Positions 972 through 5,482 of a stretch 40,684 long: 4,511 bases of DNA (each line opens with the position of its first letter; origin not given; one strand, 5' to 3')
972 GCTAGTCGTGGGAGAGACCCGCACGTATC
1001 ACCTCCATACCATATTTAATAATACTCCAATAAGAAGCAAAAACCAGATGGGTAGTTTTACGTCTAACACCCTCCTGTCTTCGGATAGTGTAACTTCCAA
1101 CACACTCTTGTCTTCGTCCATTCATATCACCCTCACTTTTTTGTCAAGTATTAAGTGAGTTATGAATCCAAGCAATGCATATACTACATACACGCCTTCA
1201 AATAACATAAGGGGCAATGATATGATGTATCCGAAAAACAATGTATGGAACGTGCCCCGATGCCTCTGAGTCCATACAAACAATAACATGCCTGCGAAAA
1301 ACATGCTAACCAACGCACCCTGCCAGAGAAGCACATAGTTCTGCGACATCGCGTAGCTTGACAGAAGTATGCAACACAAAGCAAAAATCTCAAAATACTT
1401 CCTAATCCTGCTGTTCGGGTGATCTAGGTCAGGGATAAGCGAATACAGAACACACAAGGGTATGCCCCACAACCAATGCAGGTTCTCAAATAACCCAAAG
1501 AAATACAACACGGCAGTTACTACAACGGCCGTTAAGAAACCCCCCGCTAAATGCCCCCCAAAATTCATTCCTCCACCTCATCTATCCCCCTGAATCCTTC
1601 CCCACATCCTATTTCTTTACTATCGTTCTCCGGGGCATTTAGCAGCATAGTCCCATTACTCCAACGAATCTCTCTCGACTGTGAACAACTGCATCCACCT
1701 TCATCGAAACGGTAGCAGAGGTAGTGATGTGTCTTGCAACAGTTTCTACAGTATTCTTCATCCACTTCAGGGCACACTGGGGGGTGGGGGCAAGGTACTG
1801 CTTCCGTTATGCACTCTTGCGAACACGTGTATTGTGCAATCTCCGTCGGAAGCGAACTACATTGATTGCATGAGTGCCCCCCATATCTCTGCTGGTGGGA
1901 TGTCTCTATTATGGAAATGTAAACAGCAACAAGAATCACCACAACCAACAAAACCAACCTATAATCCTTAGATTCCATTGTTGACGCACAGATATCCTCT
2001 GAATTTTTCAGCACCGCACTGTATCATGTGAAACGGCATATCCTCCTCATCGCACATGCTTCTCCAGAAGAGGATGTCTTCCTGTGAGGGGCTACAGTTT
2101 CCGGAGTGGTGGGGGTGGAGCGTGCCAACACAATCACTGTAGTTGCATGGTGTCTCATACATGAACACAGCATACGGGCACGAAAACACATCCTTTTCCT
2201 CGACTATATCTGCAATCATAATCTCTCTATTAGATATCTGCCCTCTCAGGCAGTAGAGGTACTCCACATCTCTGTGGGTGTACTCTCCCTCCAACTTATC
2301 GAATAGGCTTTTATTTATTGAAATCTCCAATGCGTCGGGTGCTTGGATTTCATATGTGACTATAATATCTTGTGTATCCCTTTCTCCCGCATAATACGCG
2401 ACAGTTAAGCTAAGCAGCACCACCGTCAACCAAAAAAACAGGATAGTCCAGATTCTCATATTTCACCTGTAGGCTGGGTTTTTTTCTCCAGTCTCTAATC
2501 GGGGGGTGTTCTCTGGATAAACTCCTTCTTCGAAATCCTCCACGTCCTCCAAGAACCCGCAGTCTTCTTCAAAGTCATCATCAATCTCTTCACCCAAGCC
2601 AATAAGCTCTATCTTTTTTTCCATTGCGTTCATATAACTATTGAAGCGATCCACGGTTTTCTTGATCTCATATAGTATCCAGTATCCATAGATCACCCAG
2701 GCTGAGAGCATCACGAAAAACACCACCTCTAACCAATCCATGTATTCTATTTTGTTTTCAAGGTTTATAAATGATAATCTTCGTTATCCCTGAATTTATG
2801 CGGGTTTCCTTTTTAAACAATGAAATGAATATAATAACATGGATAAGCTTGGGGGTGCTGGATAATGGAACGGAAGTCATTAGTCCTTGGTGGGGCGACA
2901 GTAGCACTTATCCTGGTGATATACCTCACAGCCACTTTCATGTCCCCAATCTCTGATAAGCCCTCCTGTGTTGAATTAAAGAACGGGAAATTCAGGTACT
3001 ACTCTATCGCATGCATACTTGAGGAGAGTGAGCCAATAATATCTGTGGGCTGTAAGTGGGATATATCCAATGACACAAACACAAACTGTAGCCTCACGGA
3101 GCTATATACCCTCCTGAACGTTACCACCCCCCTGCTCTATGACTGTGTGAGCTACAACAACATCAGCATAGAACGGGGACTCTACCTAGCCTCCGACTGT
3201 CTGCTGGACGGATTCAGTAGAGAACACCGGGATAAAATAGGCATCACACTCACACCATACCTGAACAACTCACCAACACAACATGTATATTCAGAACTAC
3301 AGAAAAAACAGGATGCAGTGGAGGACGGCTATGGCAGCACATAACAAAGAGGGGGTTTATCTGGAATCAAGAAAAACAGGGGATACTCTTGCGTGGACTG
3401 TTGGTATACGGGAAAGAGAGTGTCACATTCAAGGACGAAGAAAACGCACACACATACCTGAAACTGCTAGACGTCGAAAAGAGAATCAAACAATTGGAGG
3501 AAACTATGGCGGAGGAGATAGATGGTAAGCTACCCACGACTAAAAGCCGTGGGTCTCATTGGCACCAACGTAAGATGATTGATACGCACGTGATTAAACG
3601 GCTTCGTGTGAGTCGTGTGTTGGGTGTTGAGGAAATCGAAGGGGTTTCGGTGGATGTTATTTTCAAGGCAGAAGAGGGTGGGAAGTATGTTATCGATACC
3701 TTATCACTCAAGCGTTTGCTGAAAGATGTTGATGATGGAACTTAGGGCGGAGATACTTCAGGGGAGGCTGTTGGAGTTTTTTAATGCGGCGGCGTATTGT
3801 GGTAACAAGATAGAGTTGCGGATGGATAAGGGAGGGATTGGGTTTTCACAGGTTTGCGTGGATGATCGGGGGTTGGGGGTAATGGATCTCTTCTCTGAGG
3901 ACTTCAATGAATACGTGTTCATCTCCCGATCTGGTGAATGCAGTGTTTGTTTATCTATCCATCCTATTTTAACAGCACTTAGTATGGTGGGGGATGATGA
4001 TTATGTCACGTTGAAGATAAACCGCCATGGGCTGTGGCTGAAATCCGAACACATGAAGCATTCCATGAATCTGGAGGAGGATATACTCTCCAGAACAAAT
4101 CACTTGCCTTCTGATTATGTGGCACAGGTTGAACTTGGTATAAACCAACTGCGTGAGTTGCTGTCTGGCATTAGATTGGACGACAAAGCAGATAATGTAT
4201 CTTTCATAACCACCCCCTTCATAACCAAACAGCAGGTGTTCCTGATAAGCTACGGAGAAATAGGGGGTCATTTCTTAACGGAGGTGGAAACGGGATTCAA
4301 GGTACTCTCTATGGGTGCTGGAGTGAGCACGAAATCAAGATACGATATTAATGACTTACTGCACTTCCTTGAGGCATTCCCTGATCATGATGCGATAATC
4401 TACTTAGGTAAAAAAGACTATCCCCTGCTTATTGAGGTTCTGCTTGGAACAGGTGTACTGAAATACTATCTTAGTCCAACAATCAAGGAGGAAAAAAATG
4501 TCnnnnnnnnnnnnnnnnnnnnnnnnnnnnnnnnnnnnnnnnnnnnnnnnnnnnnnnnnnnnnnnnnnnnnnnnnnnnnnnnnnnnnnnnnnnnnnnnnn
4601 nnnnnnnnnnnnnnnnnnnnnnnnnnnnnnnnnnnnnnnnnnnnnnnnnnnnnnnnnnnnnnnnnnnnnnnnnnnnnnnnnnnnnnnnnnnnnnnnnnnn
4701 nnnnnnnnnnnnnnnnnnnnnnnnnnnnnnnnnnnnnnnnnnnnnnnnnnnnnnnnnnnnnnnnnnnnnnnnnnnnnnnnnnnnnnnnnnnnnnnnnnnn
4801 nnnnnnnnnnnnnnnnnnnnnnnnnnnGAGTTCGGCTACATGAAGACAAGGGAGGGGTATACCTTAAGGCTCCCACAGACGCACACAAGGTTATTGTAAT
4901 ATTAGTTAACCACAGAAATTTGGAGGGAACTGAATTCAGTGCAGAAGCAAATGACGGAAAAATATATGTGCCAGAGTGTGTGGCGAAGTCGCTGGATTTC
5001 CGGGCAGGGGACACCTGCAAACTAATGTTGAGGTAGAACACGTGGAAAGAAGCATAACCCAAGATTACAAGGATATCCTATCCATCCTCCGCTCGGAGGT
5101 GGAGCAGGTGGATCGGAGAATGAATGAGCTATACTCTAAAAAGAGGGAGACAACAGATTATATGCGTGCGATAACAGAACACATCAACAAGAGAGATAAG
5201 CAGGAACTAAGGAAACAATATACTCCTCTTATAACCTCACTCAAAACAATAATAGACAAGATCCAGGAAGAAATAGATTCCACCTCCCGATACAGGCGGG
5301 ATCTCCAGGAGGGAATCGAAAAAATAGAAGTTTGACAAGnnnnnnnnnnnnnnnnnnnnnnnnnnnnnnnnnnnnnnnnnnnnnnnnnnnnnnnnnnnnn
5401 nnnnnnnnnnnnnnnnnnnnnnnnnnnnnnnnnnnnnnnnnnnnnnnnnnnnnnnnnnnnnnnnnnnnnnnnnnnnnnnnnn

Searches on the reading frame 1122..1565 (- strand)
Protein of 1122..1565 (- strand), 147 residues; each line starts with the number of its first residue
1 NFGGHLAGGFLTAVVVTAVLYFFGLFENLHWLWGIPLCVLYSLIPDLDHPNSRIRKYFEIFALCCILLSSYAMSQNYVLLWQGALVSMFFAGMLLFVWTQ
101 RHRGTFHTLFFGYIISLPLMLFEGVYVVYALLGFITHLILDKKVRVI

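Call 47: search_protein_families(library=pfam, proteins=[window:1122-1565:-], max_evalue=0.01)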
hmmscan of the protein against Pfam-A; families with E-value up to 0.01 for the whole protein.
window:1122-1565:- (147 aa): 1 family
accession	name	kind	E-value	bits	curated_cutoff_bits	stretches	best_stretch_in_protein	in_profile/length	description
PF04307.19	YdjM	-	6.6e-10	39.2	29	1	4-141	5-106/176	YdjM inner membrane protein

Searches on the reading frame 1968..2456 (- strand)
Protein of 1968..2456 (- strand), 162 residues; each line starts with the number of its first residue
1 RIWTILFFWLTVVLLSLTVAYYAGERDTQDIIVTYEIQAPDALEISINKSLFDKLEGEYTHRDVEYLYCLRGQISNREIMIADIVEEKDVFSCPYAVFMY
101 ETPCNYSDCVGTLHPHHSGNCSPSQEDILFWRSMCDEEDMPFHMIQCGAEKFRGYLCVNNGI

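Call 47: search_protein_families(library=pfam, proteins=[window:1968-2456:-], max_evalue=0.01)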
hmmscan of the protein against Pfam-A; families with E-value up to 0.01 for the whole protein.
window:1968-2456:- (162 aa): 1 family
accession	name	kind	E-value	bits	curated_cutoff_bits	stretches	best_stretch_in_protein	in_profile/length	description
PF14464.11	Prok-JAB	-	0.0037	17.6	25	1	106-149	65-103/114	Prokaryotic homologs of the JAB domain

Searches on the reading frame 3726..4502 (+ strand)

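Call 9: search_protein_families(library=pfam, proteins=[window:3726-4502:+], max_evalue=0.01)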
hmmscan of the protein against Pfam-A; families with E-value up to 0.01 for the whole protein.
window:3726-4502:+ (259 aa): 0 families

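Call 46: search_protein_families(library=phrogs, proteins=[window:3726-4502:+], max_evalue=0.01)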
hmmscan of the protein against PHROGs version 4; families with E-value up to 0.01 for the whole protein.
window:3726-4502:+ (259 aa): 1 family
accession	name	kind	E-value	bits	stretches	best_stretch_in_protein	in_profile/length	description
phrog_947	-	DNA, RNA and nucleotide metabolism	0.0078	16.2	0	68-146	62-139/368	DNA polymerase processivity factor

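Call 71: search_protein_families(library=ncbifam, proteins=[window:3726-4502:+], max_evalue=0.01)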
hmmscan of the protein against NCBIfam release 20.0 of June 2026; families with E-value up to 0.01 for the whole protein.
window:3726-4502:+ (259 aa): 1 family
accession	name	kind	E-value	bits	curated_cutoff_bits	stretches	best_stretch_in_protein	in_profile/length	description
NF002222.0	PRK01115.1-5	subfamily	7.8e-06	25.6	207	1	7-256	3-245/245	DNA polymerase sliding clamp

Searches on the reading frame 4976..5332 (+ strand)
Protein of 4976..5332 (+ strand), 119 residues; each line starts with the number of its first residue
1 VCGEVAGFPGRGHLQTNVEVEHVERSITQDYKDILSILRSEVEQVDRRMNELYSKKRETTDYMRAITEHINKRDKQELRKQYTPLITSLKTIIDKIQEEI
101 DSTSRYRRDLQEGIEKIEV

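Call 47: search_protein_families(library=pfam, proteins=[window:4976-5332:+], max_evalue=0.01)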
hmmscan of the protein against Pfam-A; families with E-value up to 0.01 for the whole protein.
window:4976-5332:+ (119 aa): 4 families
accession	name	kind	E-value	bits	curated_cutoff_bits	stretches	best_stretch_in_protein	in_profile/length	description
PF02520.22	ANIS5_cation-bd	-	0.00022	21.7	29.3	1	28-117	3-90/109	SXP/RAL-2 family protein Ani s 5-like, metal-binding domain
PF05478.16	Prominin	-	0.0025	16.4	34.3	1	16-101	167-253/799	Prominin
PF05791.16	Bacillus_HBL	-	0.0041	17.4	29.1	0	61-112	86-137/177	Bacillus haemolytic enterotoxin (HBL)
PF07462.16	MSP1_C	-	0.0045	16.2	29.8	1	48-117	479-546/554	Merozoite surface protein 1 (MSP1) C-terminus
